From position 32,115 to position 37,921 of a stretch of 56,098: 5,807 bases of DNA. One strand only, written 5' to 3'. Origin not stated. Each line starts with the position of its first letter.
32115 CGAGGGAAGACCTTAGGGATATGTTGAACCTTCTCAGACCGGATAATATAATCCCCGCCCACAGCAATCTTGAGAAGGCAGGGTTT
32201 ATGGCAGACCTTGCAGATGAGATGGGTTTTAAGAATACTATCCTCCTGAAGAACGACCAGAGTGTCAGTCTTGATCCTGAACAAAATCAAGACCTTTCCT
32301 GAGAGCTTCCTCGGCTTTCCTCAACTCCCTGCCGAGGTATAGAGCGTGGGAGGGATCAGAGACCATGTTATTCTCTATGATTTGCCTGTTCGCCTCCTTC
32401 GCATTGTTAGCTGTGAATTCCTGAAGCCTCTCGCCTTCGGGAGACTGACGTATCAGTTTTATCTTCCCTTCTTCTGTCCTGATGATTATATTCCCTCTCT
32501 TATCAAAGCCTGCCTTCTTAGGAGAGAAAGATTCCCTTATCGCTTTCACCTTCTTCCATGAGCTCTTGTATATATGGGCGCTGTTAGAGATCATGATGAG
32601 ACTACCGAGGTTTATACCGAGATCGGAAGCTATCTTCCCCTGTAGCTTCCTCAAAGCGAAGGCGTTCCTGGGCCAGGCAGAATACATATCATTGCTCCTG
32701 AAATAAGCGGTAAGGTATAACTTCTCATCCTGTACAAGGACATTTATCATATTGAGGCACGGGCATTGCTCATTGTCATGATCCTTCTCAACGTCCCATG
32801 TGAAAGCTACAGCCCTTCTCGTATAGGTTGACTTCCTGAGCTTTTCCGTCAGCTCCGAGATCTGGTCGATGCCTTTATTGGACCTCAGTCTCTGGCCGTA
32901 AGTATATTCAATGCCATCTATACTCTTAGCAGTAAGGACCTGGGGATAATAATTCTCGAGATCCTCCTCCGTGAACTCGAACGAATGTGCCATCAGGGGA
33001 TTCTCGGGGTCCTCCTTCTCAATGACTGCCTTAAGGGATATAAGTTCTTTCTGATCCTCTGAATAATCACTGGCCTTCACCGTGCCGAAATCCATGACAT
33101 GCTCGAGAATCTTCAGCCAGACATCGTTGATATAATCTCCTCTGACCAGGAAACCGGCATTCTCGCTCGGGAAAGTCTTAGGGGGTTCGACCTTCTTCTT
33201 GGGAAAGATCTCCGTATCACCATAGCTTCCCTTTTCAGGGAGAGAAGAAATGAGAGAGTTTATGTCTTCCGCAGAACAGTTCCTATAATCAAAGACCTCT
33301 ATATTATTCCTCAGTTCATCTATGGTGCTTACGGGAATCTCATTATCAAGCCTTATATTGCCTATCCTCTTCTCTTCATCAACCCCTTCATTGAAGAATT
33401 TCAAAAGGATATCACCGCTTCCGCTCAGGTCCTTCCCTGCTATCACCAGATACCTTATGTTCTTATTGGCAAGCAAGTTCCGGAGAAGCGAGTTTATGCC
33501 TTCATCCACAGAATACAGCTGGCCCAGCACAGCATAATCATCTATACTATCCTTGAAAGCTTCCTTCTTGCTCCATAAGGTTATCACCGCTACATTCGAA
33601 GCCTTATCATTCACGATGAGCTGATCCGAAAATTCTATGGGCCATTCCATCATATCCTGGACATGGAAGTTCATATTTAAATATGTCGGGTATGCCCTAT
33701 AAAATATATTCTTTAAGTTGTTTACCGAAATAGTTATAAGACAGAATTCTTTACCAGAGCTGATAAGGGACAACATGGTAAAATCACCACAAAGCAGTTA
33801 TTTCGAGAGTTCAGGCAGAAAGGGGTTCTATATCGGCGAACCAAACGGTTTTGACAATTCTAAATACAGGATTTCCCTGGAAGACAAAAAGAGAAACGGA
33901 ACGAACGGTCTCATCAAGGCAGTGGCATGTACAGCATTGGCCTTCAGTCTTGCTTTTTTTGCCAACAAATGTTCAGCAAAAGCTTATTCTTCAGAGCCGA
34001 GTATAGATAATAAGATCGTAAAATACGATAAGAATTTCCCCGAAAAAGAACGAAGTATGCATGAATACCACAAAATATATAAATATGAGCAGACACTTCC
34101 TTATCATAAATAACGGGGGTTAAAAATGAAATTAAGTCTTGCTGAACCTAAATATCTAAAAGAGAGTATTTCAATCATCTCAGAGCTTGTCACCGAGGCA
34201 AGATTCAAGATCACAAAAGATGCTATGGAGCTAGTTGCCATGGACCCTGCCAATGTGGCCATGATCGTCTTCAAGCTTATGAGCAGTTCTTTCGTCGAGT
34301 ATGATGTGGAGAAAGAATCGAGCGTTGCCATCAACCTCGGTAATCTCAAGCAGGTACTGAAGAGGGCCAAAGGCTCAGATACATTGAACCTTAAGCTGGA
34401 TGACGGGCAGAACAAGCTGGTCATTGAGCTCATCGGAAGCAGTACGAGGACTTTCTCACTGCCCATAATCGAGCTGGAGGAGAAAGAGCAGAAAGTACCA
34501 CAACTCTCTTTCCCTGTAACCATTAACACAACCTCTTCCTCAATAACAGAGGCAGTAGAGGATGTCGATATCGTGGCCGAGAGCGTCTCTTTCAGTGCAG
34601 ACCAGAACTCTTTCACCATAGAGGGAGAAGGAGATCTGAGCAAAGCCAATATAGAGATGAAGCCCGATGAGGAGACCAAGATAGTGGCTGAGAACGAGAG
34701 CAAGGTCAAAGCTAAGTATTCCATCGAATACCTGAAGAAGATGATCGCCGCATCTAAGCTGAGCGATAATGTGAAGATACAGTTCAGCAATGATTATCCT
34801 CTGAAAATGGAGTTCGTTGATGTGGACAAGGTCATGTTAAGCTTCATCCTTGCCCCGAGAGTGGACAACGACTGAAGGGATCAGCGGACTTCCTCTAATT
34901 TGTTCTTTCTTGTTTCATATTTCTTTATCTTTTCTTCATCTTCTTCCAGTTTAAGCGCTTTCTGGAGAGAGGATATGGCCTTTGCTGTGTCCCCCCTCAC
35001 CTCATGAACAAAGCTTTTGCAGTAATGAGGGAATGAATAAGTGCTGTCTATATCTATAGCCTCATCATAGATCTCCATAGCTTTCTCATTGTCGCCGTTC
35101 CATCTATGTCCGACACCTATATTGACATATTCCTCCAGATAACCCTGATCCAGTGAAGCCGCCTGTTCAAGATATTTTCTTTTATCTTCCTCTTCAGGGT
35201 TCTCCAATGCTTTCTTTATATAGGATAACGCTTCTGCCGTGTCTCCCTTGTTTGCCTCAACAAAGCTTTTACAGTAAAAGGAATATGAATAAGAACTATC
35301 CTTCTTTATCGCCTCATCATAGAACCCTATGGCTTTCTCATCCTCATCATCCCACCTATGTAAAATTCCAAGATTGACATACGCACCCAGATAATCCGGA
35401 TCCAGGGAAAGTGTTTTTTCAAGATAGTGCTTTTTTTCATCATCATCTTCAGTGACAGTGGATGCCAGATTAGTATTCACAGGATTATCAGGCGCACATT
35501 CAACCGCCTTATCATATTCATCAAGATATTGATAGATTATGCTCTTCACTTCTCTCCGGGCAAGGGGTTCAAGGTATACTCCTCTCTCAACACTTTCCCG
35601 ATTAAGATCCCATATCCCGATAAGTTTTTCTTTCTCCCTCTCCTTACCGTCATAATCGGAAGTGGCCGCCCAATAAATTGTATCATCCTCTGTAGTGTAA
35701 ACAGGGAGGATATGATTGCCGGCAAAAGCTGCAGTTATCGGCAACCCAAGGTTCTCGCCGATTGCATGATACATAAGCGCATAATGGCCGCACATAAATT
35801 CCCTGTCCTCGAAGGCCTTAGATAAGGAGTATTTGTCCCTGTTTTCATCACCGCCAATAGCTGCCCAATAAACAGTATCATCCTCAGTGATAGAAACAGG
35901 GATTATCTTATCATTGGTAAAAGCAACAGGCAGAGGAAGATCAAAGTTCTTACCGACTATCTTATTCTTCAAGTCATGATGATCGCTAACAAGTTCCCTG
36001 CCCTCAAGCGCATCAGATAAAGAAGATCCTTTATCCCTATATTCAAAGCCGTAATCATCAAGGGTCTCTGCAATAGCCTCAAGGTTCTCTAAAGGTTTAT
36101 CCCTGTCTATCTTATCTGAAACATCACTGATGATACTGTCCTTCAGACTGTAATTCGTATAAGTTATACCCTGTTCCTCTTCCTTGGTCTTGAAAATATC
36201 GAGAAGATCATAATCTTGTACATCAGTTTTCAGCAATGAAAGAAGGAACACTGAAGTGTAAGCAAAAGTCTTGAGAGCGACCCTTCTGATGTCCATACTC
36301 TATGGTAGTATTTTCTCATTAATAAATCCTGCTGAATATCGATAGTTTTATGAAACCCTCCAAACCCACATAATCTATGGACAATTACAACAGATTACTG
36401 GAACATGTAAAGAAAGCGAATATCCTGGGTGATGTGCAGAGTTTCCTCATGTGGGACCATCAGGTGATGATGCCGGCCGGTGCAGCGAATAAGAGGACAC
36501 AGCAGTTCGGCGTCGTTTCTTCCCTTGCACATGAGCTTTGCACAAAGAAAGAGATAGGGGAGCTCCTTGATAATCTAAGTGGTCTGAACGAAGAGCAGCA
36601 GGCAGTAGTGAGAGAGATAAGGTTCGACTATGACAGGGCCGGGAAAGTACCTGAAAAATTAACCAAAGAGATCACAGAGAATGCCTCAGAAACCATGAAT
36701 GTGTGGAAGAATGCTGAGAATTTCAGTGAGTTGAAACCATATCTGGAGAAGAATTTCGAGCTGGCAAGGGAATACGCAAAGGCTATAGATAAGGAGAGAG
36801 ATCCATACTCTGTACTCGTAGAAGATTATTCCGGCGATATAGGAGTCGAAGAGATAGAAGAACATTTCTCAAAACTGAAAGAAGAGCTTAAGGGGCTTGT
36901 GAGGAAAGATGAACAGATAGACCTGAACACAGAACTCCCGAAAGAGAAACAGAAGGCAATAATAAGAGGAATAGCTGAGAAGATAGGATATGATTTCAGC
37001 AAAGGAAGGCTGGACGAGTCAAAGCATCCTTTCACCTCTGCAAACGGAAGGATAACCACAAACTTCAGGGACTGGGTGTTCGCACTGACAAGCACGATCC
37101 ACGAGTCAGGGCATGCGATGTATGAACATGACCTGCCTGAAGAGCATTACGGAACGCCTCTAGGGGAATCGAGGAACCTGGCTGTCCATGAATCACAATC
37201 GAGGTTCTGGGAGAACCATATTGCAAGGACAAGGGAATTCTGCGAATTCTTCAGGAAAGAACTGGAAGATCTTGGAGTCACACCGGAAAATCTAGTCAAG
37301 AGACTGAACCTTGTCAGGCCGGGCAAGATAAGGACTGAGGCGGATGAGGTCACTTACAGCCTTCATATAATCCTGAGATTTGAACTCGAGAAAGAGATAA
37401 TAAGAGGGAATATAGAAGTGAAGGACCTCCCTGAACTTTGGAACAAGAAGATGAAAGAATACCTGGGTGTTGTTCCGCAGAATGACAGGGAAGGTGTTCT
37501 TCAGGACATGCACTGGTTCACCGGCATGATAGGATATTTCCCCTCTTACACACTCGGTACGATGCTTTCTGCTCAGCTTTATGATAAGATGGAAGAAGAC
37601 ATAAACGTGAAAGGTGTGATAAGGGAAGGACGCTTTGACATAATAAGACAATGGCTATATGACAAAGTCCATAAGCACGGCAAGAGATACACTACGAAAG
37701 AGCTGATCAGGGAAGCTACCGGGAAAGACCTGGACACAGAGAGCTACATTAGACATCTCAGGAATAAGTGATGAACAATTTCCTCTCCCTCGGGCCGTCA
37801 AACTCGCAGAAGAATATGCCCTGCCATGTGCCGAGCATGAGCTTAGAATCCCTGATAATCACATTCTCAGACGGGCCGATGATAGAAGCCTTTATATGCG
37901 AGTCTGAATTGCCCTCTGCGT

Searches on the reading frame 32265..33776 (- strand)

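Call 9: search_protein_families(library=pfam, proteins=[window:32265-33776:-])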
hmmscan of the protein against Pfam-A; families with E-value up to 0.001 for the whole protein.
window:32265-33776:- (503 aa): 3 families
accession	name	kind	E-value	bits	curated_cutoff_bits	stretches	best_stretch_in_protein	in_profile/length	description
PF00303.24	Thymidylat_synt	-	2e-18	67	24.3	1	286-412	87-220/266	Thymidylate synthase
PF14251.12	PterinBD-DUF4346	-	5.7e-16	59.5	29.6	1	425-501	2-86/86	PterinBD-DUF4346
PF04208.19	MtrA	-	1.7e-13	51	25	1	43-177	6-143/173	Tetrahydromethanopterin S-methyltransferase, subunit A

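Call 53: search_protein_families(library=ncbifam, proteins=[window:32265-33776:-], max_evalue=0.01)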
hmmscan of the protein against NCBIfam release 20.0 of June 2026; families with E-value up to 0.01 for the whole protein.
window:32265-33776:- (503 aa): 12 families
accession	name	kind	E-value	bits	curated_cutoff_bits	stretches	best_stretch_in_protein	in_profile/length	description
TIGR03283.1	thy_syn_methano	equivalog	3.4e-50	170.4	174.55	1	210-410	2-201/201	thymidylate synthase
NF002128.0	PRK00964.1-6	equivalog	1.1e-22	80.7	568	2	410-502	275-369/390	tetrahydromethanopterin S-methyltransferase subunit A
NF002126.0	PRK00964.1-4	subfamily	2.9e-20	72.6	161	1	40-177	6-149/186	tetrahydromethanopterin S-methyltransferase subunit A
NF002497.0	PRK01827.1-3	equivalog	1.2e-14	54.3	327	1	299-412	105-218/264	thymidylate synthase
NF002496.0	PRK01827.1-2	equivalog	2.4e-14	53.1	325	1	293-412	148-272/318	thymidylate synthase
NF002495.0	PRK01827.1-1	equivalog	1.1e-13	51.4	327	1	289-412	105-230/279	thymidylate synthase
NF010654.0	PRK14053.1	equivalog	3.1e-13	49.6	279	1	44-208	7-174/197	methyltransferase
TIGR03284.1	thym_sym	equivalog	3.8e-13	49.3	108.35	1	293-412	126-250/296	thymidylate synthase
NF002499.0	PRK01827.1-5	equivalog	5e-11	42.3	405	1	299-411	105-217/264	thymidylate synthase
TIGR01111.1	mtrA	equivalog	5.3e-11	42.6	249.15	1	44-179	10-148/238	tetrahydromethanopterin S-methyltransferase subunit A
TIGR00284.1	TIGR00284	hypoth_equivalog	2.1e-07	29.9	256.65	1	424-503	417-496/497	dihydropteroate synthase-like protein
NF002498.0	PRK01827.1-4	equivalog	0.0079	15.5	427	0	300-416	120-236/283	thymidylate synthase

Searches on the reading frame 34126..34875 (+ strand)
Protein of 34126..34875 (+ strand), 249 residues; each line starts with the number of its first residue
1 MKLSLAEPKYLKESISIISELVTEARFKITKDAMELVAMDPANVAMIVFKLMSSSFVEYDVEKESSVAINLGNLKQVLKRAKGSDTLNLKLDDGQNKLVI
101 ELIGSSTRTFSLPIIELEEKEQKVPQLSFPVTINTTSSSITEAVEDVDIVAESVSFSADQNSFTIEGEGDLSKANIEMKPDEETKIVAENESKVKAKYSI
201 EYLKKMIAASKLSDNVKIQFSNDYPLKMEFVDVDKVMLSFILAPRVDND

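Call 10: search_protein_families(library=pfam, proteins=[window:34126-34875:+])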
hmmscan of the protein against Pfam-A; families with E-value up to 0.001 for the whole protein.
window:34126-34875:+ (249 aa): 6 families
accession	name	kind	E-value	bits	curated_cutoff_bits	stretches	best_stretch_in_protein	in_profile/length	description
PF00705.23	PCNA_N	-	2.3e-14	53.6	20.3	1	5-101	6-102/127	Proliferating cell nuclear antigen, N-terminal domain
PF02747.20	PCNA_C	-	8.5e-14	52.3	23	1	123-244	1-127/128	Proliferating cell nuclear antigen, C-terminal domain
PF04139.18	Rad9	-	2.5e-06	27.6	25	1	14-243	4-251/253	Rad9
PF02144.21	Rad1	-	7.3e-06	25.7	24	1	22-220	22-245/257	Repair protein Rad1/Rec1/Rad17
PF09191.16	CD4-extracel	-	0.00026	21.8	26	0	64-101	68-104/107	CD4, extracellular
PF04005.17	Hus1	-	0.00058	19.5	27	1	2-137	4-136/288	Hus1-like protein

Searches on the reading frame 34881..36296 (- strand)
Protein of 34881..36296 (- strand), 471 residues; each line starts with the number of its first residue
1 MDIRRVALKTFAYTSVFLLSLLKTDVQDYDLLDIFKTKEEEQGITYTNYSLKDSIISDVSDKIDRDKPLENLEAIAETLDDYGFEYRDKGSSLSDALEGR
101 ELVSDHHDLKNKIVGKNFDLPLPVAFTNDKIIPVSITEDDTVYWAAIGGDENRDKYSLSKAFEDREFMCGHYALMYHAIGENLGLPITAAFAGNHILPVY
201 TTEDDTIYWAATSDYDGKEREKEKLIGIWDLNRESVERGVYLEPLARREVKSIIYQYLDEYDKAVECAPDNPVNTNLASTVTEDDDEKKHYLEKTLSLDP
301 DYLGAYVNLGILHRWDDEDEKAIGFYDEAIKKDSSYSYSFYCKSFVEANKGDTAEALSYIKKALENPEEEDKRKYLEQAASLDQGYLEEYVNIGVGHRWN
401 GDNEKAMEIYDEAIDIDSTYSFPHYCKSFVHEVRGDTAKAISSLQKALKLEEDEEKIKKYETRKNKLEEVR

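Call 10: search_protein_families(library=pfam, proteins=[window:34881-36296:-])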
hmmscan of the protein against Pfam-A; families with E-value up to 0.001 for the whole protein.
window:34881-36296:- (471 aa): 15 families
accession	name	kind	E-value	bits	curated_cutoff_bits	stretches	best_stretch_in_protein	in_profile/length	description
PF07719.23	TPR_2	-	5.3e-17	60.9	27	0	424-453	4-33/34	Tetratricopeptide repeat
PF00515.34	TPR_1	-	1.1e-13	50.8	27.8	0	389-420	3-34/34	Tetratricopeptide repeat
PF13431.12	TPR_17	-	2.7e-11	43.2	24.4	0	325-357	1-33/34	Tetratricopeptide repeat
PF13414.12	TPR_11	-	1.3e-09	38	26.8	0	401-425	8-32/42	TPR repeat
PF13181.12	TPR_8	-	3.9e-09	36.4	25.7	0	400-419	14-33/34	Tetratricopeptide repeat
PF13424.12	TPR_12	-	5.4e-09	36.6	30.1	0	390-453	6-70/77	Tetratricopeptide repeat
PF13176.12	TPR_7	-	7.1e-09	35.5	27.9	0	305-333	1-31/36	Tetratricopeptide repeat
PF13428.12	TPR_14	-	7.5e-08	32.8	23.5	0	430-456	10-36/44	Tetratricopeptide repeat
PF13374.12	TPR_10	-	7.9e-06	26.2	27.5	0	391-416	6-31/42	Tetratricopeptide repeat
PF14559.12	TPR_19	-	1.1e-05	26.1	25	0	290-333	12-55/68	Tetratricopeptide repeat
PF13174.12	TPR_6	-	1.6e-05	25.7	26.3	0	305-332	2-29/33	Tetratricopeptide repeat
PF13432.12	TPR_16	-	9.8e-05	23.2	32.7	0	290-335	18-63/65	Tetratricopeptide repeat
PF25058.1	ARM_TT21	-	9.8e-05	22.8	27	0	342-415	12-85/155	Tetratricopeptide repeat protein 21 ARM repeat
PF24132.1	DUF7399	-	0.0006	20.7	27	0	281-331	33-85/134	Family of unknown function (DUF7399)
PF12569.14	NatA_aux_su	-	0.00094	18.7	33.3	0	400-454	205-259/515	N-terminal acetyltransferase A, auxiliary subunit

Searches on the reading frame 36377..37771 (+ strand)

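Call 10: search_protein_families(library=pfam, proteins=[window:36377-37771:+])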
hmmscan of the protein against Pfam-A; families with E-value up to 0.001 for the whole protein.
window:36377-37771:+ (464 aa): 1 family
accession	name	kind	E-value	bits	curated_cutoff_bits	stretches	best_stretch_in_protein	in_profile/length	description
PF02074.21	Peptidase_M32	-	1.7e-152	508.9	25.1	1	7-464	2-488/489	Carboxypeptidase Taq (M32) metallopeptidase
